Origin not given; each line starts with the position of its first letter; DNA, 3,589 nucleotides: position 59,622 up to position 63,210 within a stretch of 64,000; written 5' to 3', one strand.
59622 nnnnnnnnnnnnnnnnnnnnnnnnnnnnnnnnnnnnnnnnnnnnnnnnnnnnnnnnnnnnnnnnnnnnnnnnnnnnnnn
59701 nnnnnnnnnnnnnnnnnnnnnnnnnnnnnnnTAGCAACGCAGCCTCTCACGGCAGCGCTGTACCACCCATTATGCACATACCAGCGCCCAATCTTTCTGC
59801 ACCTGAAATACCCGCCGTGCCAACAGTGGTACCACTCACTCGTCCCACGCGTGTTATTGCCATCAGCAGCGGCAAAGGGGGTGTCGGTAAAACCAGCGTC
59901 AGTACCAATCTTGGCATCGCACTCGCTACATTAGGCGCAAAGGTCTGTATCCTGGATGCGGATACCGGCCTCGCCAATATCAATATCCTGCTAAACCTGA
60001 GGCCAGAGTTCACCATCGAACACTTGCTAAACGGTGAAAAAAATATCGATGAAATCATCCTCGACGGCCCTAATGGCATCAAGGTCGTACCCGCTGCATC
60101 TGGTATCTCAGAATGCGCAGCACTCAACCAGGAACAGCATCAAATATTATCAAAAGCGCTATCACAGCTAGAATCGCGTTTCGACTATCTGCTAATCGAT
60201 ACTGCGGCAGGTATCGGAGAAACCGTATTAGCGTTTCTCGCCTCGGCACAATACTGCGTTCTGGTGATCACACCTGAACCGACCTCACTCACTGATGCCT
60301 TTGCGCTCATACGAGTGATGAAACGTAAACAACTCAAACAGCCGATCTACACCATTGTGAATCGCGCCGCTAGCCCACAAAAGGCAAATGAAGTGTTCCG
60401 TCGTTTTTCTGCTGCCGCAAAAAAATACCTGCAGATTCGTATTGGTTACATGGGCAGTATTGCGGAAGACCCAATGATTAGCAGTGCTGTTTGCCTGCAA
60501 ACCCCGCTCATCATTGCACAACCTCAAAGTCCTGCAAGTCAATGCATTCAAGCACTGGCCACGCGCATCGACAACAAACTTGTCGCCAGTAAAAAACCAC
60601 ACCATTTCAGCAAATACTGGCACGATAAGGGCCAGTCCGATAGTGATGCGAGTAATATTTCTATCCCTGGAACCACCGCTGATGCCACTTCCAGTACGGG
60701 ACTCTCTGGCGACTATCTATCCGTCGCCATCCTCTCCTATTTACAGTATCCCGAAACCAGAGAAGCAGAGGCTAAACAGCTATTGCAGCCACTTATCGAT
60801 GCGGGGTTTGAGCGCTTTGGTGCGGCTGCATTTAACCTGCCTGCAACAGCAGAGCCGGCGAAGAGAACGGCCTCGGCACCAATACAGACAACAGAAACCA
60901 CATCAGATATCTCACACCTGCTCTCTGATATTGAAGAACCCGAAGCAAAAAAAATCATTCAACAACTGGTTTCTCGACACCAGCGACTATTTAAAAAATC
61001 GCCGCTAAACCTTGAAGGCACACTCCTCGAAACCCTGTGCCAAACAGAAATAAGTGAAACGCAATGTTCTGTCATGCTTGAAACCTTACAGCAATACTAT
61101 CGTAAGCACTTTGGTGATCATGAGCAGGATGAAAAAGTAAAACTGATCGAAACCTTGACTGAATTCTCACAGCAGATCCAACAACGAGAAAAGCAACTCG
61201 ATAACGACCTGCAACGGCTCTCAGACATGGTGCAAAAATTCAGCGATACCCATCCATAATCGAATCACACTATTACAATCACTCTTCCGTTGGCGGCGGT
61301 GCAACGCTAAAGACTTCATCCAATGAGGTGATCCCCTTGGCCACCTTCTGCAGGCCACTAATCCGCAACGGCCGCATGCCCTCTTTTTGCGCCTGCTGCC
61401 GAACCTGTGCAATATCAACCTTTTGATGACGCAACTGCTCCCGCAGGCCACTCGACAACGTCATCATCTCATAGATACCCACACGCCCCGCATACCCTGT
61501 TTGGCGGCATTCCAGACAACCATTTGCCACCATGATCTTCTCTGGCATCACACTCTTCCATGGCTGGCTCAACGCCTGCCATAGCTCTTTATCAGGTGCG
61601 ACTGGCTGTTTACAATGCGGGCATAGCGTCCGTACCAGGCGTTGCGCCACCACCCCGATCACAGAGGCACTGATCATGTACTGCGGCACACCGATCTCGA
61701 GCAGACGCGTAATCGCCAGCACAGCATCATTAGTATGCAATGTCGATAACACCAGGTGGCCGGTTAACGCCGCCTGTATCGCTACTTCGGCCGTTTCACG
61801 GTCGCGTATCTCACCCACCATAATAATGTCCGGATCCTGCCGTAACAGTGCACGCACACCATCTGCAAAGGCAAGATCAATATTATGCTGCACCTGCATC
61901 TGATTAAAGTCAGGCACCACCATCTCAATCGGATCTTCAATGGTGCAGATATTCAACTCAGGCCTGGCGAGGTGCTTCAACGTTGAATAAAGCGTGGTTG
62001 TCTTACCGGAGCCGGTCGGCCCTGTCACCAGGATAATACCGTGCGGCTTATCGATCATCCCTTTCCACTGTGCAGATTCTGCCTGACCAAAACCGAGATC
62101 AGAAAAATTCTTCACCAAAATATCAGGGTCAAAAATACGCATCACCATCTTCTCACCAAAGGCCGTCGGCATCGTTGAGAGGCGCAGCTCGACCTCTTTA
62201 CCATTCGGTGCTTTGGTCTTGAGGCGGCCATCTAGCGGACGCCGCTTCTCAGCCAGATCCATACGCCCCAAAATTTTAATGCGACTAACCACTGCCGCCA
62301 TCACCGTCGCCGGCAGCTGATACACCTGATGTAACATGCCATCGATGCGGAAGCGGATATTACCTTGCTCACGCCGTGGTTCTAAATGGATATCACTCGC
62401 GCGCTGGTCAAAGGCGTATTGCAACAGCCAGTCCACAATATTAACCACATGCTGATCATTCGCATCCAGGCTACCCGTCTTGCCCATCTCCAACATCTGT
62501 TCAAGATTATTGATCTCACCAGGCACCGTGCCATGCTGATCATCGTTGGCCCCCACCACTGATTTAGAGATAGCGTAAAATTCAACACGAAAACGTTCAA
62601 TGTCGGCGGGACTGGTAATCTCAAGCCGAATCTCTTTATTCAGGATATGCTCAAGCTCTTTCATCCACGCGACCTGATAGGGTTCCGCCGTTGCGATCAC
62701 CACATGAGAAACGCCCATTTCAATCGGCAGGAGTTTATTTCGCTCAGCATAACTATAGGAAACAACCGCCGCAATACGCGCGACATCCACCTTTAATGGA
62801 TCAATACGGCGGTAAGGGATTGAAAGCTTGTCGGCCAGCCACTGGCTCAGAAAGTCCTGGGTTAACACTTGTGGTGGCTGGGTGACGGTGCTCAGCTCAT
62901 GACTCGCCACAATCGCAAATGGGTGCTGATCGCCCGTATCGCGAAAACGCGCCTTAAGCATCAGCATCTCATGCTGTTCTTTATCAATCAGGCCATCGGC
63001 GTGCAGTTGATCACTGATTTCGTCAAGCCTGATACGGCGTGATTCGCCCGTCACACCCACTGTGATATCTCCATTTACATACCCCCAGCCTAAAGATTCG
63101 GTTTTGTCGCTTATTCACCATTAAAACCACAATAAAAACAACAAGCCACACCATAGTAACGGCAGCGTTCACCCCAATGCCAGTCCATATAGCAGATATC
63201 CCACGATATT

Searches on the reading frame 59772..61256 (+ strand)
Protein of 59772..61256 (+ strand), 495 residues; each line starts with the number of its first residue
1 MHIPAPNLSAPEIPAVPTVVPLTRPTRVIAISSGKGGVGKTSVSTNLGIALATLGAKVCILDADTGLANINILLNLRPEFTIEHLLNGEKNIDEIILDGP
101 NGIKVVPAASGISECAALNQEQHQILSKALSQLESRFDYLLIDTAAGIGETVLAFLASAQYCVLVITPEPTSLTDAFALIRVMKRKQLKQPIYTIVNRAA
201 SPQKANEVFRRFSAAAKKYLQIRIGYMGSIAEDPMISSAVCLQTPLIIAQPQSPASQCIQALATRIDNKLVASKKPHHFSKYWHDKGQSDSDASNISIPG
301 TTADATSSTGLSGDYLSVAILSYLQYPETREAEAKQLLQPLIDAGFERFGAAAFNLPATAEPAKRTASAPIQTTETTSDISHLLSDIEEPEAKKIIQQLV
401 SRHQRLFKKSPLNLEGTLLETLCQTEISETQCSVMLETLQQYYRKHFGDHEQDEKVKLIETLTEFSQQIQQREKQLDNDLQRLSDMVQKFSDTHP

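Call 38: search_protein_families(library=pfam, proteins=[window:59772-61256:+], max_evalue=0.001)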
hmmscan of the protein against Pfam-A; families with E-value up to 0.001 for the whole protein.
window:59772-61256:+ (495 aa): 8 families
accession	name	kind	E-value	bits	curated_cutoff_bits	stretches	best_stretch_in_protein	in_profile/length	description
PF10609.15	ParA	-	5.4e-23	82.1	27.1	1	26-266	3-245/246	NUBPL iron-transfer P-loop NTPase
PF13614.12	AAA_31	-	8.1e-23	81.7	27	1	26-186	1-167/177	AAA domain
PF01656.29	CbiA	-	7.5e-14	52.2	25.4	1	29-241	1-120/125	CobQ/CobB/MinD/ParA nucleotide binding domain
PF06564.18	CBP_BcsQ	-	7.6e-10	39.1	21.3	1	28-265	3-232/234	Cellulose biosynthesis protein BcsQ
PF00142.24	Fer4_NifH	-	6.6e-08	32.8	25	1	29-269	3-247/271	4Fe-4S iron sulfur cluster binding proteins, NifH/frxC family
PF09140.17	MipZ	-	8.9e-08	32.2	20.7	1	28-176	2-136/262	ATPase MipZ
PF02374.21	ArsA_ATPase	-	4.9e-06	26.4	24.3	1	29-64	4-38/305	Anion-transporting ATPase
PF07015.17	VirC1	-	0.00093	19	24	0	28-65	3-40/231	VirC1 protein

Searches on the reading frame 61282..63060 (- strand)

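Call 38: search_protein_families(library=pfam, proteins=[window:61282-63060:-], max_evalue=0.001)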
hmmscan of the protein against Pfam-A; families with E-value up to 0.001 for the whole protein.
window:61282-63060:- (593 aa): 4 families
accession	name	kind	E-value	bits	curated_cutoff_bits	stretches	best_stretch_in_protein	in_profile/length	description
PF00437.27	T2SSE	-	1e-130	436.2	24.9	1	201-584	4-369/370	Type II/IV secretion system protein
PF05157.20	MshEN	-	1e-11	45.1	23.1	1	80-165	2-87/90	MshEN domain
PF25199.1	nSTAND_NTPase5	-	7.6e-05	23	34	1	339-404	40-107/145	Novel STAND NTPase 5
PF13191.12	AAA_16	-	0.00046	21.2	32.6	0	339-454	24-124/167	AAA ATPase domain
